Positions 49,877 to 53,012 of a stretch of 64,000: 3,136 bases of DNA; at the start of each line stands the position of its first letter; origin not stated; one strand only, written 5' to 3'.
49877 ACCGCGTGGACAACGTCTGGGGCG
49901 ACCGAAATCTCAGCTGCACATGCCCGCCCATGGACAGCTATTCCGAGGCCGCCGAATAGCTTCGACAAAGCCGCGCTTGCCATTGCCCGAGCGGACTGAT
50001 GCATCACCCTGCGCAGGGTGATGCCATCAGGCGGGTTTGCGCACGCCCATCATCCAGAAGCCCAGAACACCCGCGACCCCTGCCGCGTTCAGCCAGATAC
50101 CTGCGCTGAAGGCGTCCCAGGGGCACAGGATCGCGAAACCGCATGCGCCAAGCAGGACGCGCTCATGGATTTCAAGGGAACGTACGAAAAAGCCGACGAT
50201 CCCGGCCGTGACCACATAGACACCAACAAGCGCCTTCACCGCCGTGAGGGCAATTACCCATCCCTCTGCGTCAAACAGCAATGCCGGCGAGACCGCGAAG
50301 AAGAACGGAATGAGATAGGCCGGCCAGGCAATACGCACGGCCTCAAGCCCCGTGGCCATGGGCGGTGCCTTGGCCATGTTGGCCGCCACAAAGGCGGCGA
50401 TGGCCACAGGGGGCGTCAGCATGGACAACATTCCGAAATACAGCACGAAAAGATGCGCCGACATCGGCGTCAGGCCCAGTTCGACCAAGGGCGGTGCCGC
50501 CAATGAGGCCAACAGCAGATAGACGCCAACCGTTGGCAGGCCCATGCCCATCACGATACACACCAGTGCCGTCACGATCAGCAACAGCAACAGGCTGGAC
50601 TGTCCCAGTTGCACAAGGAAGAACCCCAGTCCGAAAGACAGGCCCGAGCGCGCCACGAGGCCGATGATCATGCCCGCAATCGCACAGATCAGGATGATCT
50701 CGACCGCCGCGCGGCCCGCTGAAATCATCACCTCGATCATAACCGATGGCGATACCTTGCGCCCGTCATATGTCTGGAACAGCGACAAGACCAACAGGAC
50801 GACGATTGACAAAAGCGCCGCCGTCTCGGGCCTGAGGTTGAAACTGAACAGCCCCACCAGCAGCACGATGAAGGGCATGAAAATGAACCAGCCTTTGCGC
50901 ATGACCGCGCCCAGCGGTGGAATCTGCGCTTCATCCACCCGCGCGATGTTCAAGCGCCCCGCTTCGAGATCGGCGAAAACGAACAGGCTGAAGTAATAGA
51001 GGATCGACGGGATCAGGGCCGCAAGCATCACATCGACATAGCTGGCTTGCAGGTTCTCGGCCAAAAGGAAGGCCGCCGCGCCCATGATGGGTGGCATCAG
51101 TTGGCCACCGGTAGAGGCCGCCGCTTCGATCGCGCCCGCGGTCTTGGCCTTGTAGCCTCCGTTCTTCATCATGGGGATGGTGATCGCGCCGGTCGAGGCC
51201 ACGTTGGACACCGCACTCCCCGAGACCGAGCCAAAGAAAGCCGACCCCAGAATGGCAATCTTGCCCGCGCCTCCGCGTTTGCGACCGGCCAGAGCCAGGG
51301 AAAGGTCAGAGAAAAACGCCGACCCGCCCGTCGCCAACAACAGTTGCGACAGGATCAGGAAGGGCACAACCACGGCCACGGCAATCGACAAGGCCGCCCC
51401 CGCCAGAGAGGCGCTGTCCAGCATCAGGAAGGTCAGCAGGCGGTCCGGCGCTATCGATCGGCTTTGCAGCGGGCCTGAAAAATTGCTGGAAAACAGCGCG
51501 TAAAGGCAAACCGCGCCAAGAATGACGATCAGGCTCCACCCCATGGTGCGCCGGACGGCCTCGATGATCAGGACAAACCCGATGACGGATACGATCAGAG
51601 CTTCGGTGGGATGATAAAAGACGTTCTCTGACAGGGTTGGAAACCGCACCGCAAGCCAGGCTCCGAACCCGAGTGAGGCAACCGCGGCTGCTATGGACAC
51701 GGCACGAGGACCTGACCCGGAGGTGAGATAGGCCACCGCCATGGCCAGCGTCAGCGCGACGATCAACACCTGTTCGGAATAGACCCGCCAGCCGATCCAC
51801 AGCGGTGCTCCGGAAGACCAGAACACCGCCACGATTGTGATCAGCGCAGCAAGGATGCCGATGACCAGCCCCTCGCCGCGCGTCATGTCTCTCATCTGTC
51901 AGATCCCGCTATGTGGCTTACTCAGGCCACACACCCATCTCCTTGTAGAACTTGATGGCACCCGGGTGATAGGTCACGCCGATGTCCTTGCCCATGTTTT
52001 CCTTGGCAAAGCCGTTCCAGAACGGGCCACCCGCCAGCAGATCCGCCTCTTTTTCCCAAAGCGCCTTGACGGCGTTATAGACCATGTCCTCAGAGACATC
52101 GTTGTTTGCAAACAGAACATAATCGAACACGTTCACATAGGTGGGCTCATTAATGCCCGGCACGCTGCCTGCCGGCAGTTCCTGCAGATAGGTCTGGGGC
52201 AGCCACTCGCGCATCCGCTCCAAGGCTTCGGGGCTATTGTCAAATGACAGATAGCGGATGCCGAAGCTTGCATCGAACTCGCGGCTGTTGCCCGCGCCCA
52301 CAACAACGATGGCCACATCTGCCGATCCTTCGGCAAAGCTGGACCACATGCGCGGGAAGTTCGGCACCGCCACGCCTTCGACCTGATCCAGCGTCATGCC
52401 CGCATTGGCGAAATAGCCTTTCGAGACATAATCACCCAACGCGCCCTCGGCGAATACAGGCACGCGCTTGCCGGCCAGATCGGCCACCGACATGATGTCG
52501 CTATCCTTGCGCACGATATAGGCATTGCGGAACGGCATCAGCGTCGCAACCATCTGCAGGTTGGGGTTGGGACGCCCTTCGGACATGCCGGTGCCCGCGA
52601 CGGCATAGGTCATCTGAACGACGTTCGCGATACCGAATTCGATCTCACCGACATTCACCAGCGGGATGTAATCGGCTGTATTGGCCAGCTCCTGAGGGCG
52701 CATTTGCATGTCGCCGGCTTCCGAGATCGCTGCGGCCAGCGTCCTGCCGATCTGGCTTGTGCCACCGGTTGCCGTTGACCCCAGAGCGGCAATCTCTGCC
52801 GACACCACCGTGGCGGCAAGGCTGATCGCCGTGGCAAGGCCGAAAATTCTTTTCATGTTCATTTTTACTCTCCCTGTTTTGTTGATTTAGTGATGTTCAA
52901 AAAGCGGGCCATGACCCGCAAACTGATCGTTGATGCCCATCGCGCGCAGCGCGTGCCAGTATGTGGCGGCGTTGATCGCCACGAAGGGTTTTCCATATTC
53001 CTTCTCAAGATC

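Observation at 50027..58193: Unassigned GntR-controlled catabolic cluster resembling a re-engineered maleamate pathway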

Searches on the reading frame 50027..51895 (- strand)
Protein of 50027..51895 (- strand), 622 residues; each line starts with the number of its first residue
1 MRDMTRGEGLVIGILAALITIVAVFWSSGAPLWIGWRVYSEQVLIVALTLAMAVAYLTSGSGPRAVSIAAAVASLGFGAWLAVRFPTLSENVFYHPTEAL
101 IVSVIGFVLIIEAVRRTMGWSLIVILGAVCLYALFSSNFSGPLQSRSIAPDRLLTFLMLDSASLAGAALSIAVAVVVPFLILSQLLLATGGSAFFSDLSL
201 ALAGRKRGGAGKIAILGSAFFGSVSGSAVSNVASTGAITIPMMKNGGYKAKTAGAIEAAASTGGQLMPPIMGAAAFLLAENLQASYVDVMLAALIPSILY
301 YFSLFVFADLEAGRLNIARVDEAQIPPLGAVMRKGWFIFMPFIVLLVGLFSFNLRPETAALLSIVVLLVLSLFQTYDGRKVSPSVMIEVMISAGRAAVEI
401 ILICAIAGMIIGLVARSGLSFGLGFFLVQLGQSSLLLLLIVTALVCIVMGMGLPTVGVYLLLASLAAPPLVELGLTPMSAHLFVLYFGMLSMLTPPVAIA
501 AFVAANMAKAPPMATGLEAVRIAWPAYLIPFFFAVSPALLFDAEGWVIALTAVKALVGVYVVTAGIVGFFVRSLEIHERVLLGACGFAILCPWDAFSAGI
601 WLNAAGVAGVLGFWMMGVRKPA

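Call 3: search_protein_families(library=pfam, proteins=[window:50027-51895:-])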
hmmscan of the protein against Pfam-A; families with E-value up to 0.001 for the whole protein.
window:50027-51895:- (622 aa): 1 family
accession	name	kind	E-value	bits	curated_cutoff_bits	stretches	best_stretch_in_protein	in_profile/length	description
PF06808.19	DctM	-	9.6e-84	282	23.8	1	106-540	2-405/413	Tripartite ATP-independent periplasmic transporter, DctM component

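Call 4: search_protein_families(library=ncbifam, proteins=[window:50027-51895:-])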
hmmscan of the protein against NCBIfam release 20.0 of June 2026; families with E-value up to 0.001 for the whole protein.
window:50027-51895:- (622 aa): 3 families
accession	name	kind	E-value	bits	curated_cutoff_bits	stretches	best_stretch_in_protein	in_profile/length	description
TIGR02123.1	TRAP_fused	subfamily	4.3e-154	514.6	320.65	1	17-599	9-590/615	TRAP transporter fused permease subunit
TIGR00786.1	dctM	subfamily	6.7e-31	107.4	268.45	1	176-532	42-389/405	TRAP transporter large permease subunit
NF011634.1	PRK15060.1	equivalog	1.3e-17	64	800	1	168-509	51-386/425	2,3-diketo-L-gulonate TRAP transporter large permease YiaN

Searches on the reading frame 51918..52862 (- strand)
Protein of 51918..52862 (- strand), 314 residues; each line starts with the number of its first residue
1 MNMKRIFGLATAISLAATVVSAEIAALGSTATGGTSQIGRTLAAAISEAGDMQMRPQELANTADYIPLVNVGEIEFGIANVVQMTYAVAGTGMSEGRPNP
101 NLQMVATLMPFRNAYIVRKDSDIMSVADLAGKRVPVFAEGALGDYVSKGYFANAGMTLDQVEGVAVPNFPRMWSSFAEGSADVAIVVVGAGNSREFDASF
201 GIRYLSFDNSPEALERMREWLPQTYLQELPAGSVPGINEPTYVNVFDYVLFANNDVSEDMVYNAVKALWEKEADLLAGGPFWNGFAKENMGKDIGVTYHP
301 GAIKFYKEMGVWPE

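Call 3: search_protein_families(library=pfam, proteins=[window:51918-52862:-])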
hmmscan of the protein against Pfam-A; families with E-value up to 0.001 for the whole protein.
window:51918-52862:- (314 aa): 3 families
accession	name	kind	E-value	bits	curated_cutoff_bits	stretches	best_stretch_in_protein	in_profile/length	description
PF16868.10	NMT1_3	-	6.2e-27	95.4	27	1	31-310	5-289/289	NMT1-like family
PF09084.16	NMT1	-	1.2e-10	42.1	20.5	1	58-187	27-147/216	NMT1/THI5 like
PF12974.12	Phosphonate-bd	-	4.3e-05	23.5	27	1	42-186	19-162/242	ABC transporter, phosphonate, periplasmic substrate-binding protein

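Call 4: search_protein_families(library=ncbifam, proteins=[window:51918-52862:-])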
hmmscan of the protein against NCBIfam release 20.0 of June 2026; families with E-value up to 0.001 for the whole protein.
window:51918-52862:- (314 aa): 2 families
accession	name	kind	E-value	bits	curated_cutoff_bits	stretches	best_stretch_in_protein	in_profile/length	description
TIGR02122.1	TRAP_TAXI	subfamily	2.6e-43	148.1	84.35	1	21-310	28-320/320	TAXI family TRAP transporter solute-binding subunit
TIGR01728.1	SsuA_fam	subfamily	0.00033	20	163.5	1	113-186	85-156/290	aliphatic sulfonate ABC transporter substrate-binding protein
